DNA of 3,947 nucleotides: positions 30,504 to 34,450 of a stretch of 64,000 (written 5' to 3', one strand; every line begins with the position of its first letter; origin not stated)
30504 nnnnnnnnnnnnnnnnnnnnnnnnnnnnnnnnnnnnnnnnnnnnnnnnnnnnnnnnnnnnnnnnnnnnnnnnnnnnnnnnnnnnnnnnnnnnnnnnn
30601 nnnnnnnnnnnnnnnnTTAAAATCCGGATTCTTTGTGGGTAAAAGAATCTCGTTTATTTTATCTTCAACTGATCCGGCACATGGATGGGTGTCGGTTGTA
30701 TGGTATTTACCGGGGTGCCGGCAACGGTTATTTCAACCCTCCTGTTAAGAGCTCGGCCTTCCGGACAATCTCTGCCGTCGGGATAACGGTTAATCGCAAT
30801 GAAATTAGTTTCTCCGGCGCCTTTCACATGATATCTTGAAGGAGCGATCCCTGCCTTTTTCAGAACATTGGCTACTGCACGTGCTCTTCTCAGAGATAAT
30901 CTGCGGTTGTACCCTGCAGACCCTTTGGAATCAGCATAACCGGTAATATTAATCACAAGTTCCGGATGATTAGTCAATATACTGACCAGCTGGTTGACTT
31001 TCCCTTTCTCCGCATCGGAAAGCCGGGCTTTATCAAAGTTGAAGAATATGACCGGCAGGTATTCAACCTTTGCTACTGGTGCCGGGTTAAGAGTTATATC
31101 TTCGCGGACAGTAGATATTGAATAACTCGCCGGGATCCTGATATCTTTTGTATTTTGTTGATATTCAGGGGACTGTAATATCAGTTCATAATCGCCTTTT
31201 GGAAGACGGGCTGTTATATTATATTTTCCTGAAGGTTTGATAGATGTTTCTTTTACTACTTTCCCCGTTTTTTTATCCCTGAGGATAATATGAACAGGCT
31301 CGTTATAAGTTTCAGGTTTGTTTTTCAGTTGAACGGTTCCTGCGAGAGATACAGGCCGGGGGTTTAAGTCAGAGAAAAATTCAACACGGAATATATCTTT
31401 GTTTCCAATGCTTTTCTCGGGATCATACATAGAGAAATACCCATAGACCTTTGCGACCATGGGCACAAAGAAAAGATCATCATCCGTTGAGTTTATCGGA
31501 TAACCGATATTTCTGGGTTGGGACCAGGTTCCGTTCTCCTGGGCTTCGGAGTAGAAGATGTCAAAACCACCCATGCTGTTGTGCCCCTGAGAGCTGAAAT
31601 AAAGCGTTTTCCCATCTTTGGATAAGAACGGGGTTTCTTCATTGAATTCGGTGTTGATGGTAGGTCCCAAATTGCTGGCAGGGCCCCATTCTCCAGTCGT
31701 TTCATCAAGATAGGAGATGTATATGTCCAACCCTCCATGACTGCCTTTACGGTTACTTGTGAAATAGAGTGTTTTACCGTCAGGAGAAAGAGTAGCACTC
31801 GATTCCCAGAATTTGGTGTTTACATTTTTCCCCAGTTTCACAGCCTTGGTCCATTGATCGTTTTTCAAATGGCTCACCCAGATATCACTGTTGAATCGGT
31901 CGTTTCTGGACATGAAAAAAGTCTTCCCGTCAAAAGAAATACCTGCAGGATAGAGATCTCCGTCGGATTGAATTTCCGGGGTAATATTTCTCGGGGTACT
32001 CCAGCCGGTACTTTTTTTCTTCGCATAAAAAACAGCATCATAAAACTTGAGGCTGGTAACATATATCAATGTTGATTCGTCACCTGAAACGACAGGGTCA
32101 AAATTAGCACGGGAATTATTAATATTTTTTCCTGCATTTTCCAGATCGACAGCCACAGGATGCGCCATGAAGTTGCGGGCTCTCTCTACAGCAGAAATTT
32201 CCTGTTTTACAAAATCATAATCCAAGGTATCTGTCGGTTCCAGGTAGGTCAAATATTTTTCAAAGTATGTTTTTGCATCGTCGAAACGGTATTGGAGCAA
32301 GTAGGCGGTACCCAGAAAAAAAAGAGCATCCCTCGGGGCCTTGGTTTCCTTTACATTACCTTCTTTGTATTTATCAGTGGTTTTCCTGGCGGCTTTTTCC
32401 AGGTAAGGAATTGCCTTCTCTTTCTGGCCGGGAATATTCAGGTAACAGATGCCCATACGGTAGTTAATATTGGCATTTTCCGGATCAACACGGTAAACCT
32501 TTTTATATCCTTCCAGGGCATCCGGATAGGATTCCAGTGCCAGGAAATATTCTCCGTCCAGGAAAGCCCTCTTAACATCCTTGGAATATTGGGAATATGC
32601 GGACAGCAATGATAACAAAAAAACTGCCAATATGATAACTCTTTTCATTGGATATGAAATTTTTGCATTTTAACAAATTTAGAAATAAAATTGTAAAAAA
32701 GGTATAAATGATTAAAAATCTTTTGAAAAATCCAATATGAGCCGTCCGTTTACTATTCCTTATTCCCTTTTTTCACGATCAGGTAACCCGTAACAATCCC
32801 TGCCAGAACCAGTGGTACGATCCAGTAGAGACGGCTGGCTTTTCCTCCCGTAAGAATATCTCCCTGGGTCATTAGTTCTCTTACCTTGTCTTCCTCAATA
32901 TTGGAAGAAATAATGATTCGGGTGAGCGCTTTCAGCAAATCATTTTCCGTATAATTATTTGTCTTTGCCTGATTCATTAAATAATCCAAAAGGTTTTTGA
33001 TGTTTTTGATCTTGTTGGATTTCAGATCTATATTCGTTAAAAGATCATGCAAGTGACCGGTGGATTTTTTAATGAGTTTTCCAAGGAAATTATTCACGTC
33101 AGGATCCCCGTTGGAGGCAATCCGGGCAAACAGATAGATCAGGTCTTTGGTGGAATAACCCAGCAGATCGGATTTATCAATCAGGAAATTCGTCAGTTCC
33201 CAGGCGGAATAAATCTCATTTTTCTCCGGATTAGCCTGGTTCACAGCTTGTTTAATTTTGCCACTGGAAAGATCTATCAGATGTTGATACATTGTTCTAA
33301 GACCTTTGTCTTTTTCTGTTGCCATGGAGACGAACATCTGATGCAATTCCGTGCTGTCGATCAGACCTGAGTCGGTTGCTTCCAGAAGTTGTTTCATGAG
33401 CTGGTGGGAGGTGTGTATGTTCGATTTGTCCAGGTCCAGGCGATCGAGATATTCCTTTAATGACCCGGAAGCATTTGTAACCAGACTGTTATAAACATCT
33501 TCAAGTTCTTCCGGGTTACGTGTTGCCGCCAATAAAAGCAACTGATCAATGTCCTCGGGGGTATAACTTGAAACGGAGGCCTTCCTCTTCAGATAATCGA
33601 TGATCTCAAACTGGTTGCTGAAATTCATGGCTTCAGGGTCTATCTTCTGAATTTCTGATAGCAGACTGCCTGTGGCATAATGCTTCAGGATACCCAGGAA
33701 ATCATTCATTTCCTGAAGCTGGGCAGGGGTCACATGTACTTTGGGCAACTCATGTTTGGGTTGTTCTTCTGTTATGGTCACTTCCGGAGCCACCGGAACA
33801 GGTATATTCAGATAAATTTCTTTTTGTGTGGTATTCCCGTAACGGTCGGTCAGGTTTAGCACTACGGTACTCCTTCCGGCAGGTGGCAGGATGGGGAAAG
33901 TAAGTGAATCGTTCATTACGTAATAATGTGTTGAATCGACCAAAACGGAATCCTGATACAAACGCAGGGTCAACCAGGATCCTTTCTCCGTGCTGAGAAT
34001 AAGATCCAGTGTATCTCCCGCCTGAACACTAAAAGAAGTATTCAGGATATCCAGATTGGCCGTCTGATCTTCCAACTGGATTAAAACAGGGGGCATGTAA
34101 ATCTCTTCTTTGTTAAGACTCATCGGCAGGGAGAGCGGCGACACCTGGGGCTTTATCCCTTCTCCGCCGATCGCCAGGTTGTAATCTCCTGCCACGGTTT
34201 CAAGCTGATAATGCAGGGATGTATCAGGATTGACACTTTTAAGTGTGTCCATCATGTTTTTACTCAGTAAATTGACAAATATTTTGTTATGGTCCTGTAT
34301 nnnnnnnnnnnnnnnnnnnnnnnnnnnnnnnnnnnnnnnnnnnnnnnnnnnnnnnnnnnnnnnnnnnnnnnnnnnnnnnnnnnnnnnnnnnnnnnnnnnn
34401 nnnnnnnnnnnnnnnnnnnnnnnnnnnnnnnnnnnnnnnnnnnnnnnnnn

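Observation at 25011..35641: Five tandem paralogues of a TPR + PD40 beta-propeller envelope protein, each with a different C-terminal module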

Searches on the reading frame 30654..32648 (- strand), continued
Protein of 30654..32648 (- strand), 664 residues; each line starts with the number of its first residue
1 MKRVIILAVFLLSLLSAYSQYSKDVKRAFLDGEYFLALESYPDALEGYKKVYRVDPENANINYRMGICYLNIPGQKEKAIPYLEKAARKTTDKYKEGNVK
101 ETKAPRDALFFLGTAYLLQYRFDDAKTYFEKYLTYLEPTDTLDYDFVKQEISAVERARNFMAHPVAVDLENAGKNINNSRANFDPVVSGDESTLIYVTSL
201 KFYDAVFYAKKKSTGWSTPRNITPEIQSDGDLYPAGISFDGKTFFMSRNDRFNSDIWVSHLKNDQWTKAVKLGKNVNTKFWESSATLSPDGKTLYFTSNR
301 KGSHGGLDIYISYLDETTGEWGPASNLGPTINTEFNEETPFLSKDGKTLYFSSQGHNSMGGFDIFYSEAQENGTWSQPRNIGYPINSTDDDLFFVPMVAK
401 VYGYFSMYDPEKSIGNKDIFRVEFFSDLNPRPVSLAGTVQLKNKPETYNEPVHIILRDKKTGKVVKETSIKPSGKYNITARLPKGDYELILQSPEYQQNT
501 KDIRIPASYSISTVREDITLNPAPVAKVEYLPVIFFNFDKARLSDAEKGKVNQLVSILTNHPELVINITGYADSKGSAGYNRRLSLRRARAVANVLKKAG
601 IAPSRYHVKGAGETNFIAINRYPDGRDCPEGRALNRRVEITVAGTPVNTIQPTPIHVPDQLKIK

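Call 70: find_encoding_contigs(protein=P0035, flank=10000, max_places=1)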
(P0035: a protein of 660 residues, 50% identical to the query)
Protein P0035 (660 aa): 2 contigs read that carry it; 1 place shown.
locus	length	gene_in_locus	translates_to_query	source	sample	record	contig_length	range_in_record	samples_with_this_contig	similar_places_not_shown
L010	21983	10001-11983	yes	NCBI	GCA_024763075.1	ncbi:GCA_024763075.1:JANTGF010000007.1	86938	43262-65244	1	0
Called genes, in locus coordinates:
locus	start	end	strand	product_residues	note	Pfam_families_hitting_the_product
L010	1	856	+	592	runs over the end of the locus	PF00501:AMP-binding, PF23562:AMP-binding_C_3 (weak)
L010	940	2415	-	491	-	PF00474:SSF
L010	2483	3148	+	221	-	PF21176:RecR_HhH, PF02132:RecR_ZnF, PF13662:Toprim_4, PF01751:Toprim (weak), PF21175:RecR_C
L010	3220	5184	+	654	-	PF00535:Glycos_transf_2, PF13641:Glyco_tranf_2_3, PF13632:Glyco_trans_2_3 (weak)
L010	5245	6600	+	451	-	PF00364:Biotin_lipoyl, PF02817:E3_binding, PF00198:2-oxoacid_dh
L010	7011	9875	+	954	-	PF12895:ANAPC3 (faint), PF13174:TPR_6 (faint), PF13432:TPR_16 (faint), PF14559:TPR_19 (faint), PF07676:PD40, PF13620:CarboxypepD_reg (weak)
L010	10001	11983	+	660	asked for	PF07676:PD40, PF13620:CarboxypepD_reg (weak), PF22904:NOMO1-like_2nd (faint), PF00691:OmpA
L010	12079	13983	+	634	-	PF07719:TPR_2 (faint), PF00691:OmpA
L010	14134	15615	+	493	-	PF07676:PD40 (weak)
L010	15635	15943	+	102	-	-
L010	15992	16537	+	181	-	PF13302:Acetyltransf_3, PF13420:Acetyltransf_4 (weak), PF00583:Acetyltransf_1, PF13523:Acetyltransf_8 (weak)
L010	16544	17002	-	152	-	PF04313:HSDR_N (faint), PF13588:HSDR_N_2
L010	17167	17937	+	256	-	PF01048:PNP_UDP_1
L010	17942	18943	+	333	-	PF06144:DNA_pol3_delta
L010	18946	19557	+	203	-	PF01694:Rhomboid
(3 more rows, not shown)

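Call 71: find_encoding_contigs(protein=P0112, flank=10000, max_places=1)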
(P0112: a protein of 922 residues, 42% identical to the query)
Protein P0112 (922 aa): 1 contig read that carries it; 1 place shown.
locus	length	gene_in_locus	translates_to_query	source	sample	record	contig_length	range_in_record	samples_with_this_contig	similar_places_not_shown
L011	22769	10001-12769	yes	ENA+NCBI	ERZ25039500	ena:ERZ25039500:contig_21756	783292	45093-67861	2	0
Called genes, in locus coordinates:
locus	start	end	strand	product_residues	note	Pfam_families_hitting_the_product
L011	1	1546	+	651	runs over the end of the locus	PF00535:Glycos_transf_2, PF13641:Glyco_tranf_2_3, PF13632:Glyco_trans_2_3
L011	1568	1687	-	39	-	-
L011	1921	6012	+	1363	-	PF07719:TPR_2 (faint), PF07676:PD40 (faint)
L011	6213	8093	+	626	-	PF13424:TPR_12 (faint), PF13432:TPR_16 (faint), PF13181:TPR_8 (faint), PF07676:PD40, PF00691:OmpA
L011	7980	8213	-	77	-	-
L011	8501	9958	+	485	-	PF00515:TPR_1 (faint), PF07719:TPR_2 (faint), PF13414:TPR_11 (faint), PF07676:PD40 (weak)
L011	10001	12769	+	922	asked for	PF05036:SPOR (faint), PF07676:PD40 (weak), PF00691:OmpA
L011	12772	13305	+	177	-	PF13302:Acetyltransf_3, PF13420:Acetyltransf_4, PF13523:Acetyltransf_8 (weak), PF00583:Acetyltransf_1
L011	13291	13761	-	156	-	PF13588:HSDR_N_2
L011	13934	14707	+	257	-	PF01048:PNP_UDP_1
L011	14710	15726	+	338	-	PF06144:DNA_pol3_delta, PF21694:DNA_pol3_delta_C (weak)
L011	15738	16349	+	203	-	PF01694:Rhomboid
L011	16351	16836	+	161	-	PF08645:PNK3P, PF00702:Hydrolase (weak), PF13419:HAD_2 (weak), PF13242:Hydrolase_like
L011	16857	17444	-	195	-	PF02622:DUF179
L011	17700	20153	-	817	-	PF00676:E1_dh, PF02779:Transket_pyr, PF02780:Transketolase_C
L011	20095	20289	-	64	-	-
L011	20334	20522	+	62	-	-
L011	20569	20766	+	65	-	-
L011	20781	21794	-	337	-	PF02424:ApbE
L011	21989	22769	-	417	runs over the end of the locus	PF00111:Fer2, PF00970:FAD_binding_6 (faint), PF00175:NAD_binding_1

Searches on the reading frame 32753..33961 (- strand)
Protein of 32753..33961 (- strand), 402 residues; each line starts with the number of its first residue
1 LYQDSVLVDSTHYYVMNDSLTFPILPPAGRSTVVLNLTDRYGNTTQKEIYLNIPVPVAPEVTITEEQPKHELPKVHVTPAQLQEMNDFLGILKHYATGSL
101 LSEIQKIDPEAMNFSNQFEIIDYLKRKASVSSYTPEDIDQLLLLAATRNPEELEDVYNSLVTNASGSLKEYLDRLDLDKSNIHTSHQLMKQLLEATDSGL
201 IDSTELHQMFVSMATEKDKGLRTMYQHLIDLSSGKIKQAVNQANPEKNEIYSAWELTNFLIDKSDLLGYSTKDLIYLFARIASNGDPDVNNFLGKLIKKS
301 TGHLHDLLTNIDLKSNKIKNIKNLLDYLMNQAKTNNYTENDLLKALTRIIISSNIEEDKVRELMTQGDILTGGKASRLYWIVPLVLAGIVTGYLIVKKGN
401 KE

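Call 19: find_homologous_proteins(query=window:32753-33961:-)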
Query window:32753-33961:- (402 aa): 1 proteins with E <= 0.001 among 8000 candidates.
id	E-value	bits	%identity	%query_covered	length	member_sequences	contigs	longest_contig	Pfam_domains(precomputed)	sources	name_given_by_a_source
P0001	2.6e-18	84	24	82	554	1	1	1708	-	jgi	-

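Call 41: search_protein_representatives(protein=window:32753-33961:-)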
Query: 402 residues. Proteins with E-value up to 0.001 (for the whole library): 132; up to 1e-10: 78; up to 1e-30: 12. The best 132 are listed.
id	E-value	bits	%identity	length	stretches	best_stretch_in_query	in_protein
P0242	5.4e-103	361.3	29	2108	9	81-353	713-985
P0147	7.9e-65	235.7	31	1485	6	83-353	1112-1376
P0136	1.3e-53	198.9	33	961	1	2-400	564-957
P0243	6.4e-47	176.8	29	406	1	2-367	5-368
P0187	9.7e-47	176.2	28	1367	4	84-357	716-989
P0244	6.6e-41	157.0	35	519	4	92-198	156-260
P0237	1.2e-40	156.1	30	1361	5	224-367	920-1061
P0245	8.9e-38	146.7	31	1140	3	81-348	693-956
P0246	1.7e-36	142.5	26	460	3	80-351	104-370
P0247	1.2e-35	139.7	25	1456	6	93-341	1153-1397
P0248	3.3e-35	138.3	27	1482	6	117-353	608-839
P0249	3.5e-32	128.3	28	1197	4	83-350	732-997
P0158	9.3e-28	113.7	25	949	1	2-400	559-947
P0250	1.2e-27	113.3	26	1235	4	82-399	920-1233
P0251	3.5e-27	111.8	23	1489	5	139-330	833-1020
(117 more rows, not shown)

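Call 57: predict_structure(alignment_id=A3)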
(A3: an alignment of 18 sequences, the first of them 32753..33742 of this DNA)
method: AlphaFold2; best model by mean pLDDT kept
length: 329 residues; sequences in the alignment: 18
mean_pLDDT: 87.6   pTM: 0.78
mean pLDDT of the five models: 87.6, 87.5, 86.6, 85.7, 85.0
residues with pLDDT >= 90: 242; 70-90: 47; 50-70: 26; < 50: 14
segments of 3 or more residues with pLDDT < 50: 301-311
pLDDT, mean of each block of 10 residues (from residue 1): 84 94 95 95 95 94 93 86 91 95 94 93 94 92 87 91 94 90 94 93 94 92 93 95 95 95 93 90 70 64 40 61 60
secondary structure, 60 per line:
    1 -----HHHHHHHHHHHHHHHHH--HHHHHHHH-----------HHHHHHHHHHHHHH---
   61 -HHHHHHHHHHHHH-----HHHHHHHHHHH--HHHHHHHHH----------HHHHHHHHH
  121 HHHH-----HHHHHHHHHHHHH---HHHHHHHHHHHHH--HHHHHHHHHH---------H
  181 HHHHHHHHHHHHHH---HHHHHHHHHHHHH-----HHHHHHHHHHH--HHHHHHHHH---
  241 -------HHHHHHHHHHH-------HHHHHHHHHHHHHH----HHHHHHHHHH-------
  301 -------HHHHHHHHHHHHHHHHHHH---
elements in order: H6-22 H25-32 H44-57 H62-74 H80-90 H93-101 H112-124 H130-142 H146-158 H161-170 H180-194 H198-210 H216-226 H229-237 H248-258 H266-279 H284-293 H308-326

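Call 61: fold_search(model_id=the predicted structure, library=pdb)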
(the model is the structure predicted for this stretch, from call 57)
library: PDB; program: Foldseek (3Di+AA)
matches with E <= 10: 70; with E <= 0.001: 0
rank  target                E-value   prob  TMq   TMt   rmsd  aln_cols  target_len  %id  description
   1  9j9z_A                1.2e+00  0.03  0.11  0.08  20.5       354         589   12  Cryo-EM structure of Outward state Anhydromuropeptide permease (AmpG) complex with GlcNAc-1,6-anhMurNAc (released 2025-07-16)
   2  6z0c_C                1.3e+00  0.03  0.09  0.12  20.9       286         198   14  Structure of in silico modelled artificial Maquette-3 protein (released 2021-03-17)
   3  4yxz                  1.7e+00  0.05  0.14  0.15  20.7       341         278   10  Computationally designed left-handed alpha/alpha toroid with 9 repeats (released 2015-12-16)
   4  8etq                  2.0e+00  0.05  0.14  0.15  22.4       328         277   10  Designed pentafoil knot protein folded into a trefoil knot (released 2023-10-25)
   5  7unh_B                2.1e+00  0.05  0.14  0.16  16.8       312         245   13  De novo designed chlorophyll dimer protein in apo state, SP2 (released 2023-04-19)
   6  6s47_Bi               2.2e+00  0.03  0.12  0.05  23.2       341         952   13  Saccharomyces cerevisiae 80S ribosome bound with ABCF protein New1 (released 2019-07-24)
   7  6z0c_A                2.2e+00  0.02  0.09  0.12  20.6       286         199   13  Structure of in silico modelled artificial Maquette-3 protein (released 2021-03-17)
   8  5byo_A                3.0e+00  0.04  0.14  0.13  24.4       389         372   14  Computationally designed left-handed alpha/alpha toroid with 12 repeats (released 2015-12-16)
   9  9n70_ST               3.1e+00  0.04  0.15  0.11  31.4       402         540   12  SSU processome maturation and disassembly, State E (released 2025-11-05)
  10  3g7r_B                3.3e+00  0.03  0.11  0.16  17.3       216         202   17  Crystal structure of SCO4454, a TetR-family transcriptional regulator from Streptomyces coelicolor (released 2009-03-10)
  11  7p1i_A                3.4e+00  0.03  0.12  0.09  19.9       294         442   10  Cryo EM structure of bison NHA2 in detergent and N-terminal extension helix (released 2022-01-26)
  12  3g7r_A                3.4e+00  0.03  0.11  0.15  16.8       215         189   14  Crystal structure of SCO4454, a TetR-family transcriptional regulator from Streptomyces coelicolor (released 2009-03-10)
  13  8qvw_B                3.4e+00  0.02  0.11  0.09  21.3       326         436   13  Cryo-EM structure of the peptide binding domain of human SRP68/72 (released 2024-02-07)
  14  5ze6_B                3.6e+00  0.02  0.10  0.11  18.0       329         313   14  CRYSTAL STRUCTURE OF OCTAPRENYL PYROPHOSPHATE SYNTHASE FROM ESCHERICHIA COLI WITH BPH-981 (released 2019-02-27)
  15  5v13_A                3.9e+00  0.03  0.15  0.16  17.7       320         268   12  Mosquito juvenile hormone-binding protein (released 2017-08-09)
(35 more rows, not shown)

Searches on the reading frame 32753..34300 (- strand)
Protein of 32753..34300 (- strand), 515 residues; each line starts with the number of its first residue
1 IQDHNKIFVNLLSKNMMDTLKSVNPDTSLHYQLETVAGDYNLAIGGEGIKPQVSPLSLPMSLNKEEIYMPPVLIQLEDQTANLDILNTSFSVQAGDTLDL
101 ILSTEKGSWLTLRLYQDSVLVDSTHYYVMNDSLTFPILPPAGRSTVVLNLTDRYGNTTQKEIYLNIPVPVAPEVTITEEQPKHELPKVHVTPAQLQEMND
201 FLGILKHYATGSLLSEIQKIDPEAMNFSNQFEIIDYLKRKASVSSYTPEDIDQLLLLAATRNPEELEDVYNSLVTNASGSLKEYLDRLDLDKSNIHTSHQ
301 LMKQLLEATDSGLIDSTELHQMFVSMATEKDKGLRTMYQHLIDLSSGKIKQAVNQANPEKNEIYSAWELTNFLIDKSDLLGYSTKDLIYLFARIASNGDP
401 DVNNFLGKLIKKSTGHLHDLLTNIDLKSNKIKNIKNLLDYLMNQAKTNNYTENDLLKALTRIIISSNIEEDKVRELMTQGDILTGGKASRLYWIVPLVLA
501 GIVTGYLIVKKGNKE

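Call 21: search_protein_families(library=pfam, proteins=[window:32753-34300:-], max_evalue=10)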
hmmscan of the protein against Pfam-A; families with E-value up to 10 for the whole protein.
window:32753-34300:- (515 aa): 5 families
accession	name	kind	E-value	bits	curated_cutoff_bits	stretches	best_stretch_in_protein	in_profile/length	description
PF13862.11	BCCIP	-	0.03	14.5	27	1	418-459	63-105/205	BCCIP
PF19165.5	DUF5847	-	0.045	13.1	27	1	284-461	129-294/409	Family of unknown function (DUF5847)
PF18397.6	IKBKB_SDD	-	0.14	12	25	1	299-348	180-231/275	IQBAL scaffold dimerization domain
PF22222.1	Cpf1_PI-like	-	0.25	12.5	27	1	180-240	2-56/91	CRISPR-associated endonuclease Cpf1 PI domain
PF02637.23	GatB_Yqey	-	1.4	9.3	27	1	277-356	20-101/148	GatB domain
